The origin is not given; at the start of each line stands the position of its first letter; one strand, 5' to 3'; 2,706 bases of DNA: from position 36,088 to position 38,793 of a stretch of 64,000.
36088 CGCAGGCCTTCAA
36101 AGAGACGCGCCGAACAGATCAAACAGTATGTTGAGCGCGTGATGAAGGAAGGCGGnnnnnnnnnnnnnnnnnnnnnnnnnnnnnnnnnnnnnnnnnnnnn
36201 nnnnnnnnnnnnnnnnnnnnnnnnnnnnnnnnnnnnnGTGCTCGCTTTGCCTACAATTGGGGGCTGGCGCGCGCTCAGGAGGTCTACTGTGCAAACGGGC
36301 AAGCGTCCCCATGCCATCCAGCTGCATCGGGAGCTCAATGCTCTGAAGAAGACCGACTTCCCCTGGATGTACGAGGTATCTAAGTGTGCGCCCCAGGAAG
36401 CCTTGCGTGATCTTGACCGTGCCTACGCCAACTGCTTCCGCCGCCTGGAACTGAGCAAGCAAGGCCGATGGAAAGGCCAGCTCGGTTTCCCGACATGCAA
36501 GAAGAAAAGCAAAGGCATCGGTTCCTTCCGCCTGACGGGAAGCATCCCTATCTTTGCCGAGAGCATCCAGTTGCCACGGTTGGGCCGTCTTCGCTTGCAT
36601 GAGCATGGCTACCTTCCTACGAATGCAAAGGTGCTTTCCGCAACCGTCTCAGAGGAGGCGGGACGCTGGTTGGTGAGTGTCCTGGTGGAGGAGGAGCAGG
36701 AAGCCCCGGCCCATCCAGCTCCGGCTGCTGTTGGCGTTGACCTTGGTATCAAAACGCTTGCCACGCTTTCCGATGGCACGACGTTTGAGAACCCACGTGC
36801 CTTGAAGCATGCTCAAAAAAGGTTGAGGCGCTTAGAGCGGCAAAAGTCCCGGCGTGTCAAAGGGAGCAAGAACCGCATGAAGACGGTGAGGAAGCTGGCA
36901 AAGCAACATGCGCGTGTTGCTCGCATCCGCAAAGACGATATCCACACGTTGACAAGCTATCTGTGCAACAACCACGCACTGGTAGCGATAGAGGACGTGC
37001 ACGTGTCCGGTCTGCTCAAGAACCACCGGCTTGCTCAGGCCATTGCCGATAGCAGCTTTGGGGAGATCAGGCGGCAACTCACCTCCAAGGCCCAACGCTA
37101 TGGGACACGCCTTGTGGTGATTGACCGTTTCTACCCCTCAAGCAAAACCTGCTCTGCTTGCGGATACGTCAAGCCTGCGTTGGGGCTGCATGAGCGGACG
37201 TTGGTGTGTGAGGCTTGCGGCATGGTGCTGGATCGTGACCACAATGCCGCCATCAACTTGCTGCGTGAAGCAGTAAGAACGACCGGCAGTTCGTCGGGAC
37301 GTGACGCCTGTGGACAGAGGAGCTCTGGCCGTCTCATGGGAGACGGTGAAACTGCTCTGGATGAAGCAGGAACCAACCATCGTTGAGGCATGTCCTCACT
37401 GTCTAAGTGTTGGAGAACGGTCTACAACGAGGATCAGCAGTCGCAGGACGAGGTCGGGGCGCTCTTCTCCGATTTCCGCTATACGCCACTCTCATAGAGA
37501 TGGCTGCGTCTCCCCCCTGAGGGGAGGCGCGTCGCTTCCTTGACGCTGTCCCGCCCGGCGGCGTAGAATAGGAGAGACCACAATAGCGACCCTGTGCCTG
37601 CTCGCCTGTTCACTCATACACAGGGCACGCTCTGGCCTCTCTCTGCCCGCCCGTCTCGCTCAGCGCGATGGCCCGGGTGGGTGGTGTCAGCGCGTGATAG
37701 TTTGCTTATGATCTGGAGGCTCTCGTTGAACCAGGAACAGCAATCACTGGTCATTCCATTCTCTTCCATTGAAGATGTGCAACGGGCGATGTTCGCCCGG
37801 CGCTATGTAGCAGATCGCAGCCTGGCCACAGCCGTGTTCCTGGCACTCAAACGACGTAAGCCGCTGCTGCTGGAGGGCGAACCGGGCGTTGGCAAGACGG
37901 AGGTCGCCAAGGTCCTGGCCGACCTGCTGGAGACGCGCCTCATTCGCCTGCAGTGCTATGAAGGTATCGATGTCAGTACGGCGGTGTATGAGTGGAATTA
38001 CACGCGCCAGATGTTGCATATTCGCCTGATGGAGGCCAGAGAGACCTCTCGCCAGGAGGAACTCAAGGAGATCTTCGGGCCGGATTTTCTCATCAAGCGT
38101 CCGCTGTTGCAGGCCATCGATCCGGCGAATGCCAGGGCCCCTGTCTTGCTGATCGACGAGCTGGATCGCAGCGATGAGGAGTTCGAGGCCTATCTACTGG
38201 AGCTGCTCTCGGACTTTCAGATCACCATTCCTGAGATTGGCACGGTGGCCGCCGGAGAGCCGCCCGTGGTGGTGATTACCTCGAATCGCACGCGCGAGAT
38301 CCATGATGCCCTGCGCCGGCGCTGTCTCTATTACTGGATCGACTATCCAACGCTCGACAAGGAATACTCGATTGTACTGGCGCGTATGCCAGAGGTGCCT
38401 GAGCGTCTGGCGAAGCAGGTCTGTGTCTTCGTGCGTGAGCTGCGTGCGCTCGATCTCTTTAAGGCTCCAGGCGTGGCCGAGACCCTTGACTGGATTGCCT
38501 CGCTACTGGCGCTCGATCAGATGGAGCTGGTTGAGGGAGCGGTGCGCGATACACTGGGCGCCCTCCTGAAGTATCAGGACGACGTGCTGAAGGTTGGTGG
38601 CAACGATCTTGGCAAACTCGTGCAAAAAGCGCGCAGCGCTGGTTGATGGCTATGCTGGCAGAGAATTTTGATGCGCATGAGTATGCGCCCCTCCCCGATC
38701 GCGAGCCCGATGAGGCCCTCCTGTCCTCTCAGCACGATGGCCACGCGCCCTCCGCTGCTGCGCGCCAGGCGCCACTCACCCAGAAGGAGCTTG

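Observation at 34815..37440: Chimeric tandem-TnpB element: an intact IS605-type nuclease without its own omegaRNA, fused to an IS607 element with omegaRNA but a broken nuclease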

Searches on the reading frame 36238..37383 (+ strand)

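Call 3: search_protein_families(library=pfam, proteins=[window:36238-37383:+], max_evalue=0.01)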
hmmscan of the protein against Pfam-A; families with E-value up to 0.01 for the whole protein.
window:36238-37383:+ (382 aa): 2 families
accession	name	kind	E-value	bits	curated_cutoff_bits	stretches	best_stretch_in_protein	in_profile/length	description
PF01385.25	OrfB_IS605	-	6.7e-27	94.5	30.5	1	147-262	1-119/120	Probable transposase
PF07282.18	Cas12f1-like_TNB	-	3e-22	79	26.3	1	274-341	1-60/60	Cas12f1-like, TNB domain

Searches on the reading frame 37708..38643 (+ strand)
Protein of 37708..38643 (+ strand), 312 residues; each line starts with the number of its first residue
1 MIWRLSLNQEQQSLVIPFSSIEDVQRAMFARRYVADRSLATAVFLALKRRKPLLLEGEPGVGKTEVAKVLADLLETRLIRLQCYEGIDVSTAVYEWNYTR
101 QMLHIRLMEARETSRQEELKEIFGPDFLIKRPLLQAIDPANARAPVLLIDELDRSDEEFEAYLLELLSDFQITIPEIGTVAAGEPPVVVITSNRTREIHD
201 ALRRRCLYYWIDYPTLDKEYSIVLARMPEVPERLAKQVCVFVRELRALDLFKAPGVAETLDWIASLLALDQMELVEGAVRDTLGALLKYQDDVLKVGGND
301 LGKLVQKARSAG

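Call 51: find_homologous_proteins(query=window:37708-38643:+, max_evalue=1e-60)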
Query window:37708-38643:+ (312 aa): 7998 proteins with E <= 1e-60 among 8000 candidates; the best 120 are listed.
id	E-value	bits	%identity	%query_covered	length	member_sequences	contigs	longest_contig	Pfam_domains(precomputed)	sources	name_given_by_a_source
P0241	9.6e-199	677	100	100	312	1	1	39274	PF07726.18,PF00004.36,PF13401.13,PF05496.19,PF07728.21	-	-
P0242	3.6e-194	661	100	98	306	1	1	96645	PF07726.18,PF00004.36,PF13401.13,PF05496.19,PF07728.21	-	-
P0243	9.2e-182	621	92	98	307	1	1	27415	PF07726.18,PF00004.36,PF13401.13,PF05496.19,PF07728.21,PF13191.13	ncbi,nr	nr:MoxR family ATPase [Thermogemmatispora sp.]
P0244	3.7e-180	616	92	98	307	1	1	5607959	PF07726.18,PF00004.36,PF13401.13,PF05496.19,PF07728.21,PF13191.13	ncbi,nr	nr:MoxR family ATPase [Thermogemmatispora carboxidivorans]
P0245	5.5e-180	615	92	97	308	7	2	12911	PF07726.18,PF00004.36,PF13401.13,PF05496.19,PF07728.21,PF13191.13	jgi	jgi:MoxR-like ATPase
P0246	7.2e-180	615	92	97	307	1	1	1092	PF07726.18,PF00004.36,PF13401.13,PF05496.19,PF07728.21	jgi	jgi:MoxR-like ATPase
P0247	9.7e-180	614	92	97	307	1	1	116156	PF07726.18,PF00004.36,PF13401.13,PF05496.19,PF07728.21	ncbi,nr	nr:MoxR family ATPase [Thermogemmatispora onikobensis]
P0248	5.3e-179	612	91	98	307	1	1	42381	PF07726.18,PF00004.36,PF13401.13,PF05496.19,PF07728.21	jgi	jgi:MoxR-like ATPase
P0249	3.2e-170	583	85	98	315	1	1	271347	PF07726.18,PF00004.36,PF13401.13,PF05496.19,PF07728.21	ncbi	-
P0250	2.3e-169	580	86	97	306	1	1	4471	PF07726.18,PF00004.36,PF13401.13,PF05496.19,PF07728.21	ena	-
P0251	2.8e-169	580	93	91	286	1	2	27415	PF07726.18,PF00004.36,PF13401.13,PF05496.19,PF07728.21,PF13191.13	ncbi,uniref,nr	ncbi:AAA family ATPase [Thermogemmatispora sp.]|uniref:AAA family ATPase n=1 Tax=Thermogemmatispora 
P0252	3.8e-169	579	86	98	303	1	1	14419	PF07726.18,PF00004.36,PF13401.13,PF07728.21,PF13191.13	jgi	jgi:MoxR-like ATPase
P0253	7.4e-169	578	93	91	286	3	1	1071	PF07726.18,PF00004.36,PF13401.13,PF05496.19,PF07728.21,PF13191.13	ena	-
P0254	9.2e-169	578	92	91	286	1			PF07726.18,PF00004.36,PF13401.13,PF05496.19,PF07728.21,PF13191.13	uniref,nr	uniref:ATPase n=1 Tax=Thermogemmatispora argillosa TaxID=2045280 RepID=A0A455SW78_9CHLR|nr:ATPase [T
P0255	1.2e-168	578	85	98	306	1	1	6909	PF07726.18,PF00004.36,PF13401.13,PF05496.19,PF07728.21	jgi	jgi:MoxR-like ATPase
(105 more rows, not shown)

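Call 52: find_encoding_contigs(protein=P0244, flank=7000, max_places=3)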
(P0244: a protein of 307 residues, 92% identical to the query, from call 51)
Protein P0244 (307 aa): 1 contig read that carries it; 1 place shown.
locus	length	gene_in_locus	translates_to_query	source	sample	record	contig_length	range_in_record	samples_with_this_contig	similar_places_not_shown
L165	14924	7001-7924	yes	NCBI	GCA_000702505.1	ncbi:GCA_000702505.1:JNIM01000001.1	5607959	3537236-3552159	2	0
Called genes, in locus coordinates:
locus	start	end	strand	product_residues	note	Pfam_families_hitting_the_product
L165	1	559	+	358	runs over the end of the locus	PF18152:DAHP_snth_FXD, PF00793:DAHP_synth_1, PF03102:NeuB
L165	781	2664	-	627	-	PF00561:Abhydrolase_1, PF12146:Hydrolase_4 (faint), PF08386:Abhydrolase_4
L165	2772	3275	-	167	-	PF13240:Zn_Ribbon_1 (weak)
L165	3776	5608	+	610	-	PF20226:DUF6585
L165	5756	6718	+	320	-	PF20226:DUF6585 (faint)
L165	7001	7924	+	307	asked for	PF05496:RuvB_N (faint), PF13191:AAA_16 (faint), PF00004:AAA, PF07726:AAA_3 (faint), PF07728:AAA_5, PF13401:AAA_22 (weak)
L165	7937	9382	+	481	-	PF05762:VWA_CoxE, PF13519:VWA_2 (faint)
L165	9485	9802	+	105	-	PF02625:XdhC_CoxI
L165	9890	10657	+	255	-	PF02625:XdhC_CoxI, PF13478:XdhC_C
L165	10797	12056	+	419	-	PF03816:LytR_cpsA_psr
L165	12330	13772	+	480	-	PF00069:Pkinase, PF07714:PK_Tyr_Ser-Thr, PF16697:Yop-YscD_cpl (faint), PF00498:FHA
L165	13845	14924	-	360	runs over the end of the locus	PF03447:NAD_binding_3, PF00742:Homoserine_dh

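Call 53: find_encoding_contigs(protein=P0242, flank=7000, max_places=4)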
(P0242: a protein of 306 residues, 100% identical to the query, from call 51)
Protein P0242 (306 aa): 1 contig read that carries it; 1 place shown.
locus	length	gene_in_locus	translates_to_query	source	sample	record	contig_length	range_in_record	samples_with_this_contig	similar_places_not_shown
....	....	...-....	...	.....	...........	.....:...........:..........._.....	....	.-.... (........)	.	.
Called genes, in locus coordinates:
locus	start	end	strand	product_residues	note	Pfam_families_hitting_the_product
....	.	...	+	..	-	?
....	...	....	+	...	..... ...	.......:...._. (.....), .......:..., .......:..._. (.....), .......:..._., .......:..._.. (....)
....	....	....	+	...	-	?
